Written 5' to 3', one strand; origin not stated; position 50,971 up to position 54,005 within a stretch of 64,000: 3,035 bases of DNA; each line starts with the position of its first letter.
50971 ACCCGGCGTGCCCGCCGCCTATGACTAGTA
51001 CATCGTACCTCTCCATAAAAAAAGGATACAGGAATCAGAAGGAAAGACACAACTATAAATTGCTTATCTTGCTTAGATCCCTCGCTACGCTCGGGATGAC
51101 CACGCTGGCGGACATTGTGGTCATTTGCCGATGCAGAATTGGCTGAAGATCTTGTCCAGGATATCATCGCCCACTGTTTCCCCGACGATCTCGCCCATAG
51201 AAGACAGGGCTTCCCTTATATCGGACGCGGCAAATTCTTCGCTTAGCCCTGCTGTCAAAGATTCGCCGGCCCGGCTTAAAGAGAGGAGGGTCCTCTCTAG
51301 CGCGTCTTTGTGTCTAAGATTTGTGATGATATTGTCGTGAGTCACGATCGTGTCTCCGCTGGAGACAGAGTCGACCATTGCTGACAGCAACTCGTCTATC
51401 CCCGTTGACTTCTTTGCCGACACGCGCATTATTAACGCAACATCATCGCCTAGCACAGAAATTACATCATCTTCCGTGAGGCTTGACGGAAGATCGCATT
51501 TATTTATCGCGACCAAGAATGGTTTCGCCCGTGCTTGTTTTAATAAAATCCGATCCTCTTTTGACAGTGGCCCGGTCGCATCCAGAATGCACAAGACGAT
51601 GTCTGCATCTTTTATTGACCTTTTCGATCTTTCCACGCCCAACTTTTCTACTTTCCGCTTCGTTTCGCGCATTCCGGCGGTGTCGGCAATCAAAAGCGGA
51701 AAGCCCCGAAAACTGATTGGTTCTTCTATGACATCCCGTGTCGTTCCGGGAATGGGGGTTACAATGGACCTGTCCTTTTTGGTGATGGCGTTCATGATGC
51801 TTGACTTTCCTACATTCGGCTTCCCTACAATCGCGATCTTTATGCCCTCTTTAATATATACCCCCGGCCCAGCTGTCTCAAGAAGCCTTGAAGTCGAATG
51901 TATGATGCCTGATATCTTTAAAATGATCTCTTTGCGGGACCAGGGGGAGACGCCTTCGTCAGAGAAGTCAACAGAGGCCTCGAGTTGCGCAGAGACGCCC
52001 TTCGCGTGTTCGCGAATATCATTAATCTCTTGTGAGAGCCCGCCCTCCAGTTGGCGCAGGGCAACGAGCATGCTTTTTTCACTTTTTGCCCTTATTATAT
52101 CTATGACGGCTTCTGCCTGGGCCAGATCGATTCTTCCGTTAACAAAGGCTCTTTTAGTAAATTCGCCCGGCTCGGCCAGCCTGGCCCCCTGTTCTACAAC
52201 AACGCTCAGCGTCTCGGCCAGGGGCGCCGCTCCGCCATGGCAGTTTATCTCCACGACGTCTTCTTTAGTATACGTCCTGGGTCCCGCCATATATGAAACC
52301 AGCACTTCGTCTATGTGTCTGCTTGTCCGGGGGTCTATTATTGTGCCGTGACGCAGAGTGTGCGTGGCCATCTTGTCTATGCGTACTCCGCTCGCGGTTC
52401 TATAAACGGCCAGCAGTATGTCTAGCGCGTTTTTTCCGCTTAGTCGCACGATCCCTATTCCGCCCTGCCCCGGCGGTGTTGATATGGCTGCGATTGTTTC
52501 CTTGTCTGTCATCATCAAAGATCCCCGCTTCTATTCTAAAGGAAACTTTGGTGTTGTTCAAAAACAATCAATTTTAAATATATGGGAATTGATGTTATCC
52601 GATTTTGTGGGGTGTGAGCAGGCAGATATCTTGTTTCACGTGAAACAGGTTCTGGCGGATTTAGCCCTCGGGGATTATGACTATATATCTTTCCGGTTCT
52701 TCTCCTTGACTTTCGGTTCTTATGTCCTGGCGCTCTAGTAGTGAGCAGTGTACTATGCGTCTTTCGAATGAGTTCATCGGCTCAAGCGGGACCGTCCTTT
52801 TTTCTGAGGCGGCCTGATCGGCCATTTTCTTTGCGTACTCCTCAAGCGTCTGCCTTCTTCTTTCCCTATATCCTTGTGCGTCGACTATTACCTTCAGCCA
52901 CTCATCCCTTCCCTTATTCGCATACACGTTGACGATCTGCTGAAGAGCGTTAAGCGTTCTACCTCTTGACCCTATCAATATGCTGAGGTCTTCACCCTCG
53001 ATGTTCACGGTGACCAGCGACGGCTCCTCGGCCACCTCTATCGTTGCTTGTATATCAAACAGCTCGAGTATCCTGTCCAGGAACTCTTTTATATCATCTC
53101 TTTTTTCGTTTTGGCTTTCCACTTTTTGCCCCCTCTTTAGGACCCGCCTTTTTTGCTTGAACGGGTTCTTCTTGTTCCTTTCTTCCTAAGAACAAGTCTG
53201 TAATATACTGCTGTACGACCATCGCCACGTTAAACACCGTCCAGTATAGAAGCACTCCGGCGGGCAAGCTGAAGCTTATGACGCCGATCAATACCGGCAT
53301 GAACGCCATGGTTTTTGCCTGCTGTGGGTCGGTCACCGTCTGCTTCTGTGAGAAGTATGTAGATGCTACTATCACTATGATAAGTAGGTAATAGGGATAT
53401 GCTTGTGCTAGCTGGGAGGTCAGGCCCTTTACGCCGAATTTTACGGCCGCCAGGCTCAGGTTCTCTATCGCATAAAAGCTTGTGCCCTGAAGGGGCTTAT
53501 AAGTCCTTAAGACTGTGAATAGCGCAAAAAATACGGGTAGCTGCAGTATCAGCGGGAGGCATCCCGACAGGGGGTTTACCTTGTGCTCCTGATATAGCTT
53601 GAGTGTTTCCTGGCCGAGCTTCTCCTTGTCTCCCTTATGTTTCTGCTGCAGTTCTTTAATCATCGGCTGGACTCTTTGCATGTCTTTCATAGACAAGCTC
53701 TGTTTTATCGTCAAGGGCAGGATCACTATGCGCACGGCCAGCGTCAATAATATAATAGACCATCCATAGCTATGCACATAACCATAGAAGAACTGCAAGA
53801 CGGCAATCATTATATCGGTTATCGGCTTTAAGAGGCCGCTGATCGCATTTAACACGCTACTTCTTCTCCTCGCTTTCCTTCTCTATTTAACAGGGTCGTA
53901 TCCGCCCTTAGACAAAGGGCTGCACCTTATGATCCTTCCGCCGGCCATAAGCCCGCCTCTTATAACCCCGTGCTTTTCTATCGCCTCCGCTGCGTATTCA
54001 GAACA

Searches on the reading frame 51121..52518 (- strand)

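Call 49: search_protein_families(library=pfam, proteins=[window:51121-52518:-], max_evalue=0.001)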
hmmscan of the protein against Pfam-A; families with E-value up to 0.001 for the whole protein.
window:51121-52518:- (465 aa): 6 families
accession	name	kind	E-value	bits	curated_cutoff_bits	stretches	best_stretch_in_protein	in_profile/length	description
PF12631.12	MnmE_helical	-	3.9e-54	184.4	40.1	1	132-462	1-211/211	MnmE helical domain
PF10396.14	TrmE_N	-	2.7e-42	144.1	29.8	1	8-129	1-117/117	GTP-binding protein TrmE N-terminus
PF01926.29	MMR_HSR1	-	4.6e-27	94.8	21.9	1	227-340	1-113/113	50S ribosome-binding GTPase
PF02421.24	FeoB_N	-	8.3e-11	42.1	27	1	227-380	2-155/156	Ferrous iron transport protein B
PF00009.33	GTP_EFTU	-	6.1e-07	29.6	26.5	1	299-385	87-186/188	Elongation factor Tu GTP binding domain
PF00350.29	Dynamin_N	-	1.7e-06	28.6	27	0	228-261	1-34/168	Dynamin family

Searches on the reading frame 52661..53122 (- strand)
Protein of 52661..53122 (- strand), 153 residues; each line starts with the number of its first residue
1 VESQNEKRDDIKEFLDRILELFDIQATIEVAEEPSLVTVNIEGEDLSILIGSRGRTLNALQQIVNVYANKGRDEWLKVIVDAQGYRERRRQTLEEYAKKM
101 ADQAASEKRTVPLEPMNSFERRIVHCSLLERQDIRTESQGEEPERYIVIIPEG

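Call 48: search_protein_families(library=pfam, proteins=[window:52661-53122:-], max_evalue=0.01)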
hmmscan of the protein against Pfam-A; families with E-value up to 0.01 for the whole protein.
window:52661-53122:- (153 aa): 3 families
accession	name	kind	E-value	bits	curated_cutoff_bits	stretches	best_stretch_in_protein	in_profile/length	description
PF01424.28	R3H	-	2.7e-18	66.2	26.8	1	91-151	1-60/60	R3H domain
PF13083.13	KH_KhpA-B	-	1.6e-15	57.2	32.1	1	9-75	2-69/73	KhpA/KhpB, KH domain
PF00657.28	Lipase_GDSL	-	0.0022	18.6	23.6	1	14-122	57-179/208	GDSL-like Lipase/Acylhydrolase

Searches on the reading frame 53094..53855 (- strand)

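Call 49: search_protein_families(library=pfam, proteins=[window:53094-53855:-], max_evalue=0.001)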
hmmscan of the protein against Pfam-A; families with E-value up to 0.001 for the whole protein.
window:53094-53855:- (253 aa): 1 family
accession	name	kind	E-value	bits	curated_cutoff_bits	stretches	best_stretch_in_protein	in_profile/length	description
PF02096.25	60KD_IMP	-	3.7e-54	183.5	35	1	30-219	1-161/163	60Kd inner membrane protein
